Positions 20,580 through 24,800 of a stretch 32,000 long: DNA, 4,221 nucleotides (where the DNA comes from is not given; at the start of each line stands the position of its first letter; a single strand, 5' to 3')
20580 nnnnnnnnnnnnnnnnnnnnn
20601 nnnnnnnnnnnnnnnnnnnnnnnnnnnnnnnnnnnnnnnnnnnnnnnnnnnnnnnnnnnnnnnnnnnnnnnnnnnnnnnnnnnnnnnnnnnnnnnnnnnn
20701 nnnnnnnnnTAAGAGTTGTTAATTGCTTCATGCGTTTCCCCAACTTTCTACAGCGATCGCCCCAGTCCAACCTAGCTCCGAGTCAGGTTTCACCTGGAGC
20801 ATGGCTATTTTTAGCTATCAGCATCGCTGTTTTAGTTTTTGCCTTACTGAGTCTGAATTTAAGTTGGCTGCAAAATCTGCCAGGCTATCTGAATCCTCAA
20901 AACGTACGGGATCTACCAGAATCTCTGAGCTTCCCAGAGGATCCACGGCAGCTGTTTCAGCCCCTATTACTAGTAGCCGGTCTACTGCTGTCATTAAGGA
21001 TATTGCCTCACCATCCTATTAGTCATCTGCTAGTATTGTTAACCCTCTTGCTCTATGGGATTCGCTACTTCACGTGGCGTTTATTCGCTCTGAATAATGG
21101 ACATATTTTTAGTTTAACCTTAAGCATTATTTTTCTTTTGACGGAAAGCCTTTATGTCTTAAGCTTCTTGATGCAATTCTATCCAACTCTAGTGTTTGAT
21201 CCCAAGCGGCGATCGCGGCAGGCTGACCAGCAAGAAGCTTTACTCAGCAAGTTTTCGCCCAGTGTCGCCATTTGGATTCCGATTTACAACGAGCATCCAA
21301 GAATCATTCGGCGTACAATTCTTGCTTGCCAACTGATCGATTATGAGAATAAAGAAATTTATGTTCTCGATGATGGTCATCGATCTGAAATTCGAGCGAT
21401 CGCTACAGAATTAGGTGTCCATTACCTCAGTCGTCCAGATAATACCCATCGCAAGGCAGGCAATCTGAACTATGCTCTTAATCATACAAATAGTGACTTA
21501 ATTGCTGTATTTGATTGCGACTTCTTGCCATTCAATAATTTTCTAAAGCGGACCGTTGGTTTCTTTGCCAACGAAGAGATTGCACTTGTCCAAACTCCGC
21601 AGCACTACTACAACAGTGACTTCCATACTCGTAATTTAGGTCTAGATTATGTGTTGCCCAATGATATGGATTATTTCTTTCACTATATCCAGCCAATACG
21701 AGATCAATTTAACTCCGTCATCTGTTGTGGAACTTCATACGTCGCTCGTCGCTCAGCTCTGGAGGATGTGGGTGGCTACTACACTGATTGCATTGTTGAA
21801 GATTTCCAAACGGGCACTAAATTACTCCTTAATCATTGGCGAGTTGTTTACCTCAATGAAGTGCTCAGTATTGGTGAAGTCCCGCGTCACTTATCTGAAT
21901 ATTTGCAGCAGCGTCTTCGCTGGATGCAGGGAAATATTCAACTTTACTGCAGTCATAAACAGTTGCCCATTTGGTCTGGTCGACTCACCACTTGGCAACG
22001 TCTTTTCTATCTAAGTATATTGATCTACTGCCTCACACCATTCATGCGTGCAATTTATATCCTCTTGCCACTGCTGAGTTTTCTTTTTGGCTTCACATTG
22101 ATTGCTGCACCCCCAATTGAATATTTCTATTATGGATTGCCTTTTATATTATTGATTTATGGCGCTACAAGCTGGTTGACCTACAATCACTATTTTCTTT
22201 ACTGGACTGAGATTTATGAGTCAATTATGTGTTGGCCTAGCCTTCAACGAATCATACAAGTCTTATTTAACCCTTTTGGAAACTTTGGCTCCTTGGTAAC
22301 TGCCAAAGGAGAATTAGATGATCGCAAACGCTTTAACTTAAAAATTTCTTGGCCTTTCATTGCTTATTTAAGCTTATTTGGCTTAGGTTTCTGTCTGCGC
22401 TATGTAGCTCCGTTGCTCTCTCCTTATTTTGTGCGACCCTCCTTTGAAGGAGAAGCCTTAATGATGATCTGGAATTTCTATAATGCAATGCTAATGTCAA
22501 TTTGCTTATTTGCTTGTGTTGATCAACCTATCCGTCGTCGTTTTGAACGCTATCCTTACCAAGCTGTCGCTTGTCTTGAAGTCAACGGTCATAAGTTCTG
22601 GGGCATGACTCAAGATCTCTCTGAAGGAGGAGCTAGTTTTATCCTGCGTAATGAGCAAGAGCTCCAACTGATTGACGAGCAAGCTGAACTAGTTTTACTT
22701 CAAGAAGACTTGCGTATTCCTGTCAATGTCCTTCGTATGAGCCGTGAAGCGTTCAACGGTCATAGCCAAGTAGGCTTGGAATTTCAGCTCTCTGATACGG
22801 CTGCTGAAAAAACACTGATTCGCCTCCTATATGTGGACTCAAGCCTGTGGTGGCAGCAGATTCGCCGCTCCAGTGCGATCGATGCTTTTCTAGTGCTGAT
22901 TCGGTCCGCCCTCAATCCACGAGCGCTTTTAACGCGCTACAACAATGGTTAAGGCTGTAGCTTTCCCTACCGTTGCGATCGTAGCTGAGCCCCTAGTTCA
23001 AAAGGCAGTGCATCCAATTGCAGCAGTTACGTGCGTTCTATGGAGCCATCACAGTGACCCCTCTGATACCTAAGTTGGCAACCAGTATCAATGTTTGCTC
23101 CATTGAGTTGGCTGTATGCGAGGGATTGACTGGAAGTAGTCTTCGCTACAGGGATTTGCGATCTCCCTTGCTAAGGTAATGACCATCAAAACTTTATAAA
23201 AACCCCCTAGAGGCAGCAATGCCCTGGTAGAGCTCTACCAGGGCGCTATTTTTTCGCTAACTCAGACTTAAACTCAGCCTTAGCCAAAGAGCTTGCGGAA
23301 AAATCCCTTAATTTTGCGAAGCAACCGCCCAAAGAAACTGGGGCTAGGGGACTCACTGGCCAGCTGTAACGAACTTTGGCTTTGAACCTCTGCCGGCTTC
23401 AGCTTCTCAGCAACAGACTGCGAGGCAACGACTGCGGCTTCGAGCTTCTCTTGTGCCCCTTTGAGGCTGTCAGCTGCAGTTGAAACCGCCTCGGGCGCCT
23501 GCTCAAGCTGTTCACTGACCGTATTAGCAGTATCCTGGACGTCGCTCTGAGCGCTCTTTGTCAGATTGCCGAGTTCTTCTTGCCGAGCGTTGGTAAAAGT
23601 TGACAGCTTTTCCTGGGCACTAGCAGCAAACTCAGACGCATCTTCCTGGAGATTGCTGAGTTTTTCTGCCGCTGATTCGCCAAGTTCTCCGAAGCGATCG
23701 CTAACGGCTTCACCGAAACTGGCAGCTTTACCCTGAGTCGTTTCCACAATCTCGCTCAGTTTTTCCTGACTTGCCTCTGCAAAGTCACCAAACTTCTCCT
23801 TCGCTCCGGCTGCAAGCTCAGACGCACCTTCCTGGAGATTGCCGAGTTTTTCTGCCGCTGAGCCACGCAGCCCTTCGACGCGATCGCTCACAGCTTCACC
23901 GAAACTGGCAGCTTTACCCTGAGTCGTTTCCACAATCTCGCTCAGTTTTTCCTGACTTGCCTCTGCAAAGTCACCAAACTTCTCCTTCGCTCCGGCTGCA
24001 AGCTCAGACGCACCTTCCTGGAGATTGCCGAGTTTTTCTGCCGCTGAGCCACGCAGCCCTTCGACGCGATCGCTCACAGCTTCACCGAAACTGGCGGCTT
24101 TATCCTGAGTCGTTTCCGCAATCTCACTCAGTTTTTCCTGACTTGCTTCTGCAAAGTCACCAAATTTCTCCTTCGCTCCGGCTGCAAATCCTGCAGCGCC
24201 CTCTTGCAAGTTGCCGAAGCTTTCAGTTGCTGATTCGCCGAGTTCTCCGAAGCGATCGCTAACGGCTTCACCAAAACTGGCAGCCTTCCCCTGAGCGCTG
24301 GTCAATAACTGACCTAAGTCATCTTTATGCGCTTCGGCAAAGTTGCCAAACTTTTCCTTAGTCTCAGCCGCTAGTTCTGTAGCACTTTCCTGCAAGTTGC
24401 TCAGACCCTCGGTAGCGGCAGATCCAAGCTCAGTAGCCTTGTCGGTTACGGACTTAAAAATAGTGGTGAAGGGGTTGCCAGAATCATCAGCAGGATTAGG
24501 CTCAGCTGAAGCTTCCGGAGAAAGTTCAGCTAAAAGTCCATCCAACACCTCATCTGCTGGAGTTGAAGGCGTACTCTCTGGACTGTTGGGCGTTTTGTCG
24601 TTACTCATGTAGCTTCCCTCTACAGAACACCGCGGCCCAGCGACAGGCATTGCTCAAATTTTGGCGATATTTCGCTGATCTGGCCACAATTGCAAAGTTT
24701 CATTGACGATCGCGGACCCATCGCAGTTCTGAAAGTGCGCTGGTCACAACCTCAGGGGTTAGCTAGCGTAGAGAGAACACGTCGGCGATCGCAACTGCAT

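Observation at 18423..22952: GH10, HlyD-adaptor and PilZ cellulose-synthase-like operon: a compact candidate c-di-GMP-gated exopolysaccharide synthesis and export system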

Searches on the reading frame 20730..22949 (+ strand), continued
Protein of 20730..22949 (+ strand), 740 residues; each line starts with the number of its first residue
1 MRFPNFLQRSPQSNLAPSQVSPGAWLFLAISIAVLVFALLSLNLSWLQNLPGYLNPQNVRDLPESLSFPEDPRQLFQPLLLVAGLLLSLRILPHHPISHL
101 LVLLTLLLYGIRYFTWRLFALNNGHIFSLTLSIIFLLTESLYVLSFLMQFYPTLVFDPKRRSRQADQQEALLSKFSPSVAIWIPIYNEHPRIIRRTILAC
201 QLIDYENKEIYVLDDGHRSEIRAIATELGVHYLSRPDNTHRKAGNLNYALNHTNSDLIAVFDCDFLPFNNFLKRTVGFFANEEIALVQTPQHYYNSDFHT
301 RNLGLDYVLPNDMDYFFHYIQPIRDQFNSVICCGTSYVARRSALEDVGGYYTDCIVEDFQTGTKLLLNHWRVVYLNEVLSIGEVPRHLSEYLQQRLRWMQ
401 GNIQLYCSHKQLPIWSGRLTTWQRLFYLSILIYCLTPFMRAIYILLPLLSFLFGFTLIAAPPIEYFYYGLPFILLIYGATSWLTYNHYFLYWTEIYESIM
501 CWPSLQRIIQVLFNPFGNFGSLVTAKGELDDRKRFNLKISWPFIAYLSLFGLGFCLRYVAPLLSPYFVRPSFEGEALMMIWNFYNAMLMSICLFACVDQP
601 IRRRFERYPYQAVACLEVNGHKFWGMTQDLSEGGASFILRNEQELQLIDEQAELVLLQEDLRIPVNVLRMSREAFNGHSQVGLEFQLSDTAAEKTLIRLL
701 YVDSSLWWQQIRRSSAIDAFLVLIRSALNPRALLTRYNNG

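Call 57: predict_structure(alignment_id=A2)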
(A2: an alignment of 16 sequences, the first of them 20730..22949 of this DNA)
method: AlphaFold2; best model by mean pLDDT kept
length: 740 residues; sequences in the alignment: 16
mean_pLDDT: 82.9   pTM: 0.80
mean pLDDT of the five models: 82.9, 81.4, 81.2, 78.9, 68.8
residues with pLDDT >= 90: 278; 70-90: 356; 50-70: 66; < 50: 40
segments of 3 or more residues with pLDDT < 50: 1-19, 44-53, 730-740
pLDDT, mean of each block of 10 residues (from residue 1): 35 44 75 71 48 53 76 85 90 88 90 89 81 91 85 88 91 90 89 93 95 91 95 88 91 96 90 94 94 78 67 84 91 84 95 87 94 92 84 89 89 90 92 91 91 81 87 89 85 87 93 86 71 83 94 85 73 78 92 84 79 89 88 89 75 88 90 73 88 90 71 65 61 39
secondary structure, 60 per line:
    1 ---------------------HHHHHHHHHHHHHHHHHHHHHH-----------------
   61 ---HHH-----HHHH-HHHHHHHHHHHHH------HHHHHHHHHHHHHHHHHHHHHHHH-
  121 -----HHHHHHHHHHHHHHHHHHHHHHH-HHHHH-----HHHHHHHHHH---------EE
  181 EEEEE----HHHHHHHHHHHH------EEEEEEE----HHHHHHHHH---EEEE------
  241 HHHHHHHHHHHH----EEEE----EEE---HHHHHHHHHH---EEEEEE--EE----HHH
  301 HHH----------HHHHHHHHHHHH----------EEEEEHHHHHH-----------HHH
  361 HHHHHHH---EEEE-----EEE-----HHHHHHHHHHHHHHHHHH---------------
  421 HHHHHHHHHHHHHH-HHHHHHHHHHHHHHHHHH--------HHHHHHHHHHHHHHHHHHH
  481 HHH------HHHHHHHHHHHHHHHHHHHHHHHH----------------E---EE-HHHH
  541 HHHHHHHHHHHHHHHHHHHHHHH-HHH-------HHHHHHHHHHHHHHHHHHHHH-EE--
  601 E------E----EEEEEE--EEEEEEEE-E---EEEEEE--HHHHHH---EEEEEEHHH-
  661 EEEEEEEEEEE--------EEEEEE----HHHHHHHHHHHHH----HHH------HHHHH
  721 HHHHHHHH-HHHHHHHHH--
elements in order (helices of 4 or more, strands of 3 or more residues): H22-43 H72-75 H77-89 H96-119 H126-148 H150-154 H160-169 E179-185 H190-201 E208-214 H219-227 E231-234 H241-252 E257-260 E265-267 H271-280 E284-289 H298-303 H314-325 E336-340 H341-346 H358-367 E371-374 E380-382 H388-405 H421-434 H436-453 H462-483 H490-513 H537-563 H575-595 E613-618 E621-628 E634-639 H642-647 E651-656 E661-671 E680-685 H690-702 H716-728 H730-738

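Call 59: get_annotated_region(hit=H1, flank=5000)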
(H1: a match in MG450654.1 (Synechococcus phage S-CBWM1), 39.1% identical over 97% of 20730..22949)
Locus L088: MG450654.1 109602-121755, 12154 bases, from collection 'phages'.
description: Synechococcus phage S-CBWM1, complete genome.
organism: Synechococcus phage S-CBWM1 (NCBI taxid 2053653)
taxonomy: Viruses; Duplodnaviria; Heunggongvirae; Uroviricota; Caudoviricetes; Aokuangvirus; Aokuangvirus SCBWM1
host: Synechococcus sp. CBW1002; source: -; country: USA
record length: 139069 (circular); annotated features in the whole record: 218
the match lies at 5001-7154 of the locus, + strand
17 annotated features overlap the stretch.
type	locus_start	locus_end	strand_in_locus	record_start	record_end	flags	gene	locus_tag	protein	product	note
CDS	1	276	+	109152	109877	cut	-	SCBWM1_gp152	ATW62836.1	putative RNA polymerase sigma-70 factor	-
CDS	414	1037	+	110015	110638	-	-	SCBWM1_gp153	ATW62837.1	hypothetical protein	hypothetical protein S-CBWM1-gp153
CDS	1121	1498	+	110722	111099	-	-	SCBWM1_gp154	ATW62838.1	small heat shock protein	-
CDS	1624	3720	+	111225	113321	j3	-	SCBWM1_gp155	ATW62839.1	PsbA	-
ncRNA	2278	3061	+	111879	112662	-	-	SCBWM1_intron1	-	group I intron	-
CDS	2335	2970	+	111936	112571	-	-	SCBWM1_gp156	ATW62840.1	homing endonuclease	-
ncRNA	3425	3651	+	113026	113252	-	-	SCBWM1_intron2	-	group I intron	-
CDS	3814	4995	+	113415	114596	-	-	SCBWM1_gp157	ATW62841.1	multidrug resistance efflux pump membrane protein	-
CDS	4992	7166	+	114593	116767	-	-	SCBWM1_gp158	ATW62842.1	putative cellulose synthase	-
CDS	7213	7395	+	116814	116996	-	-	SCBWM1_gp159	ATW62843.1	hypothetical protein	hypothetical protein S-CBWM1-gp159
CDS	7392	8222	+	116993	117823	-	-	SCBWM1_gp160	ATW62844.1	putative peptidoglycan-binding protein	-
CDS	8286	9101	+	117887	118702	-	-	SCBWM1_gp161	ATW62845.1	ChoK-like putative serine/threonine kinase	-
CDS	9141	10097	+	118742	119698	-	-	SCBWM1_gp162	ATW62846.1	APH-like putative serine/threonine kinase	-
CDS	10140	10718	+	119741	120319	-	-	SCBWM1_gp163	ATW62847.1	deoxynucleotide monophosphate kinase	-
CDS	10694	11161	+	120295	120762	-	-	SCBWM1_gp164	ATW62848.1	putative phycocyanobilin lyase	putative phycocyanobilin lyase CpcV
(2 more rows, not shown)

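Call 61: fold_search(model_id=the predicted structure, library=pdb)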
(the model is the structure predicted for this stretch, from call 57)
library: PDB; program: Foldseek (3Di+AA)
matches with E <= 10: 1102; with E <= 0.001: 271
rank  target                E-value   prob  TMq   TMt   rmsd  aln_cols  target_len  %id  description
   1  9b8v_E                1.3e-41  1.00  0.77  0.68  11.8       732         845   27  AlphaFold2 informed cryo-EM model of the E. coli cellulose synthase BcsAG3B6 complex (released 2025-02-19)
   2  9fnn_A                4.8e-38  1.00  0.78  0.73  12.8       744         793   26  Cryo-EM structure of the c-di-GMP-saturated 'crown'less Bcs macrocomplex for cellulose secretion in E. coli (released 2024-10-16)
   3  4p00_A                1.5e-36  1.00  0.77  0.78  10.2       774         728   22  Bacterial Cellulose Synthase in complex with cyclic-di-GMP and UDP (released 2014-04-09)
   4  9fmz_A                3.7e-35  1.00  0.76  0.69  11.9       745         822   25  Cryo-EM structure of the c-di-GMP-bound synthase:pEtN transferase complex (BcsA-Bct-G3) from the E. coli cellulose sec (released 2024-10-16)
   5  4hg6_A                1.5e-32  1.00  0.75  0.75   9.6       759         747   22  Structure of a cellulose synthase - cellulose translocation intermediate (released 2012-12-19)
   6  5ej1_A                3.1e-32  1.00  0.77  0.79  10.3       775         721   21  Pre-translocation state of bacterial cellulose synthase (released 2016-03-30)
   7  9fmv_A                7.7e-32  1.00  0.65  0.62  13.4       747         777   23  Cryo-EM structure of the c-di-GMP-free synthase:pEtN transferase complex (BcsA-Bct-G3) from the E. coli cellulose secr (released 2024-10-16)
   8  9fp0_A                8.1e-32  1.00  0.65  0.62  13.0       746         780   23  Cryo-EM structure of the 'crown'less Bcs macrocomplex for E. coli cellulose secretion in non-saturating c-di-GMP (loca (released 2024-10-16)
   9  8vi0_B                2.4e-14  1.00  0.51  0.52   6.3       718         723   15  Cryo EM structure of a soybean CesA6 homotrimer (released 2025-01-15)
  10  8vi0_A                4.0e-14  1.00  0.52  0.53   6.2       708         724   15  Cryo EM structure of a soybean CesA6 homotrimer (released 2025-01-15)
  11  8vht_A                8.1e-14  1.00  0.51  0.55   6.5       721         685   15  Cryo EM structure of a soybean CesA3 homotrimer (released 2025-01-15)
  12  8vhz_A                5.4e-13  1.00  0.52  0.54   6.8       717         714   15  Cryo EM structure of a soybean CesA1 homotrimer (released 2025-01-15)
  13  7d5k_A                5.6e-13  1.00  0.52  0.53   5.9       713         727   16  CryoEM structure of cotton cellulose synthase isoform 7 (released 2021-07-28)
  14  8g2j_I                1.0e-12  1.00  0.48  0.49   8.2       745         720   15  Hybrid aspen cellulose synthase-8 bound to UDP-glucose (released 2023-03-01)
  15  6wlb_A                1.2e-12  1.00  0.51  0.52   6.1       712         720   15  Structure of homotrimeric poplar cellulose synthase isoform 8 (released 2020-07-22)
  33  7lby_A                9.4e-10  1.00  0.63  0.62   5.4       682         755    8  Bacterial cellulose synthase BcsB with polyalanine BcsA model (released 2021-03-24)
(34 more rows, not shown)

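Call 66: find_encoding_contigs(protein=P0322, flank=10000, max_places=2)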
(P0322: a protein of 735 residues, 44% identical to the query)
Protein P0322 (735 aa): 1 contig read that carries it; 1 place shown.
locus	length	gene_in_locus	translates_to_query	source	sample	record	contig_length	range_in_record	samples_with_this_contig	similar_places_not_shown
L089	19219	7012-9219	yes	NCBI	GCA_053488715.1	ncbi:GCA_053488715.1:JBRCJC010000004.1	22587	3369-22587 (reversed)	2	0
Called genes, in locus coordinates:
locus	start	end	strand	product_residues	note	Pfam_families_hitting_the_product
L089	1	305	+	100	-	PF07282:Cas12f1-like_TNB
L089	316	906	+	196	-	PF11375:DUF3177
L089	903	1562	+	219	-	-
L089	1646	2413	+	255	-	PF00977:His_biosynth, PF02581:TMP-TENI (faint), PF03060:NMO (faint)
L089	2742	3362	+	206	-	PF01330:RuvA_N, PF14520:HHH_5, PF21176:RecR_HhH (faint), PF07499:RuvA_C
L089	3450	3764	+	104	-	-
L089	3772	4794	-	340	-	PF00005:ABC_tran, PF13304:AAA_21 (weak), PF13732:DrrA1-3_C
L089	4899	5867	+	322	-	PF19991:HMA_2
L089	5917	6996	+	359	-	PF27675:YCF81_N, PF01850:PIN, PF01938:TRAM (weak)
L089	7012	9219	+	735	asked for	PF00535:Glycos_transf_2, PF13641:Glyco_tranf_2_3, PF13506:Glyco_transf_21 (weak), PF13632:Glyco_trans_2_3, PF03552:Cellulose_synt, PF07238:PilZ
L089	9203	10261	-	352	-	PF01820:Dala_Dala_lig_N, PF02222:ATP-grasp, PF07478:Dala_Dala_lig_C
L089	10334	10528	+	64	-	PF11061:Tsr0524-like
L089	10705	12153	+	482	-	PF02874:ATP-synt_ab_N, PF00006:ATP-synt_ab, PF22919:ATP-synt_VA_C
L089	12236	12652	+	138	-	PF02823:ATP-synt_DE_N, PF00401:ATP-synt_DE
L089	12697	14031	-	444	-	PF25876:HH_MFP_RND (weak)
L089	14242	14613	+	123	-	PF16697:Yop-YscD_cpl, PF00498:FHA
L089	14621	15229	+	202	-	PF02632:BioY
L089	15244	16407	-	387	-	PF00762:Ferrochelatase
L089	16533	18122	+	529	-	PF06723:MreB_Mbl (faint), PF00012:HSP70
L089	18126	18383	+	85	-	PF11344:DUF3146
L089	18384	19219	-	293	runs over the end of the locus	PF00561:Abhydrolase_1, PF12146:Hydrolase_4, PF12697:Abhydrolase_6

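Call 67: find_encoding_contigs(protein=P0321, flank=10000, max_places=1)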
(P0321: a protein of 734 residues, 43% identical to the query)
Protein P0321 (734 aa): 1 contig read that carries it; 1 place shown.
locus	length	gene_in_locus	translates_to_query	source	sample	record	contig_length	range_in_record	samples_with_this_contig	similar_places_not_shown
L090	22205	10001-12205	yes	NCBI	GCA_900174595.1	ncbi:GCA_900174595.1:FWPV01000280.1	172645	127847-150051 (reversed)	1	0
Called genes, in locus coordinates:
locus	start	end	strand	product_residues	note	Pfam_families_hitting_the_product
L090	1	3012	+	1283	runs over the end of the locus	PF01627:Hpt, PF02895:H-kinase_dim, PF02518:HATPase_c, PF01584:CheW, PF00072:Response_reg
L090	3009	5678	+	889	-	PF00270:DEAD, PF04851:ResIII, PF22527:DEXQc_Suv3, PF00271:Helicase_C (weak), PF08148:DSHCT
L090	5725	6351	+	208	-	PF01330:RuvA_N, PF14520:HHH_5, PF21176:RecR_HhH (faint), PF07499:RuvA_C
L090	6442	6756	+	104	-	-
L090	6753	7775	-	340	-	PF00005:ABC_tran, PF13304:AAA_21 (faint), PF13732:DrrA1-3_C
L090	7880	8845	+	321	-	PF19991:HMA_2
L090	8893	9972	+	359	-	PF27675:YCF81_N, PF01850:PIN, PF01938:TRAM (weak)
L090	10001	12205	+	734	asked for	PF00535:Glycos_transf_2, PF13641:Glyco_tranf_2_3, PF13506:Glyco_transf_21, PF13632:Glyco_trans_2_3, PF03552:Cellulose_synt, PF07238:PilZ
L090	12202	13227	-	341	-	PF01820:Dala_Dala_lig_N, PF02222:ATP-grasp, PF07478:Dala_Dala_lig_C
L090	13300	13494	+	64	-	PF11061:Tsr0524-like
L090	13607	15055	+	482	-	PF02874:ATP-synt_ab_N, PF00006:ATP-synt_ab, PF22919:ATP-synt_VA_C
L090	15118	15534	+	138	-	PF02823:ATP-synt_DE_N, PF00401:ATP-synt_DE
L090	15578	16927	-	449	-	-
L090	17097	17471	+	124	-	PF16697:Yop-YscD_cpl, PF00498:FHA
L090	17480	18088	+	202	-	PF02632:BioY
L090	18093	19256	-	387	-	PF00762:Ferrochelatase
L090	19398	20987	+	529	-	PF06723:MreB_Mbl (faint), PF00012:HSP70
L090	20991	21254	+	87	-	PF11344:DUF3146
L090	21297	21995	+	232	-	PF00117:GATase, PF07722:Peptidase_C26 (faint)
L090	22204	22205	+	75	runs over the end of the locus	-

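Call 69: find_encoding_contigs(protein=P0259, flank=6000, max_places=1)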
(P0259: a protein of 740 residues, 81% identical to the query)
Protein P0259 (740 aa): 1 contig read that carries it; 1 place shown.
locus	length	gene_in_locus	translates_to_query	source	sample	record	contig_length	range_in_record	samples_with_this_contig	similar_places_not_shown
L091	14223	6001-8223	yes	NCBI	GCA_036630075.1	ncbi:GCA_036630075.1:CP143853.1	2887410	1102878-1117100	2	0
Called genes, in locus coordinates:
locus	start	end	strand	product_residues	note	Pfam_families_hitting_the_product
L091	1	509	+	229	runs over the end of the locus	PF00072:Response_reg, PF00486:Trans_reg_C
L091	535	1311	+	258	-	PF00753:Lactamase_B, PF16123:HAGH_C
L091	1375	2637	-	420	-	-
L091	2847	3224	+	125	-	PF00903:Glyoxalase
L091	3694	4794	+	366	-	PF00331:Glyco_hydro_10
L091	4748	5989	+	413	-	PF25919:BSH_CusB (faint)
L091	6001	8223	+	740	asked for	PF13506:Glyco_transf_21, PF00535:Glycos_transf_2, PF13641:Glyco_tranf_2_3, PF13632:Glyco_trans_2_3, PF03552:Cellulose_synt, PF07238:PilZ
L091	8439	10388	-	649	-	-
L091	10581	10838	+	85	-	-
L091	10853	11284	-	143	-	-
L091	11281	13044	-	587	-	PF17899:Peptidase_M61_N, PF05299:Peptidase_M61, PF13180:PDZ_2 (weak)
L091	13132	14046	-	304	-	PF00850:Hist_deacetyl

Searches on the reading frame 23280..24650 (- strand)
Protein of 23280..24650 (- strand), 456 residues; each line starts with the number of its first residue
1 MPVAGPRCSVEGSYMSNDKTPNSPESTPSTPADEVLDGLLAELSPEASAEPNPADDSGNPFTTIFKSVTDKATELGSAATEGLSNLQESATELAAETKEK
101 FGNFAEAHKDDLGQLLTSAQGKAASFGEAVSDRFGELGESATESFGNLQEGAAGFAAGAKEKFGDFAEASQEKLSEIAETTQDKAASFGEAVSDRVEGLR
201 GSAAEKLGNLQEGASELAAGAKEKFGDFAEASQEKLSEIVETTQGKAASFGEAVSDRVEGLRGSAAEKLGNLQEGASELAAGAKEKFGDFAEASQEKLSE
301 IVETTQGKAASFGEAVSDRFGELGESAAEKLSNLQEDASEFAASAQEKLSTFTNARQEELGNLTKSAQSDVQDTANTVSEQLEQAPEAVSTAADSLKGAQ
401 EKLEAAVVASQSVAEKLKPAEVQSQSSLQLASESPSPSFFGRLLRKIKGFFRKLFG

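Call 3: search_protein_families(library=pfam, proteins=[window:23280-24650:-], max_evalue=0.01)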
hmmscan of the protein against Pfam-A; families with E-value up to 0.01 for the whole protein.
window:23280-24650:- (456 aa): 4 families
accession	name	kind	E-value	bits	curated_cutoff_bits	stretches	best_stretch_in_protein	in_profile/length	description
PF01442.23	Apolipoprotein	-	3.9e-20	72.8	90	4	223-353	51-189/190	Apolipoprotein A1/A4/E domain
PF12732.12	YtxH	-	9.2e-10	39.3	37.5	0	261-304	26-69/71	YtxH-like protein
PF07464.16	ApoLp-III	-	6.9e-05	23.5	36.3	0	270-385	25-146/146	Apolipophorin-III precursor (apoLp-III)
PF05478.16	Prominin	-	0.0031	16.1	34.3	0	268-409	261-394/799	Prominin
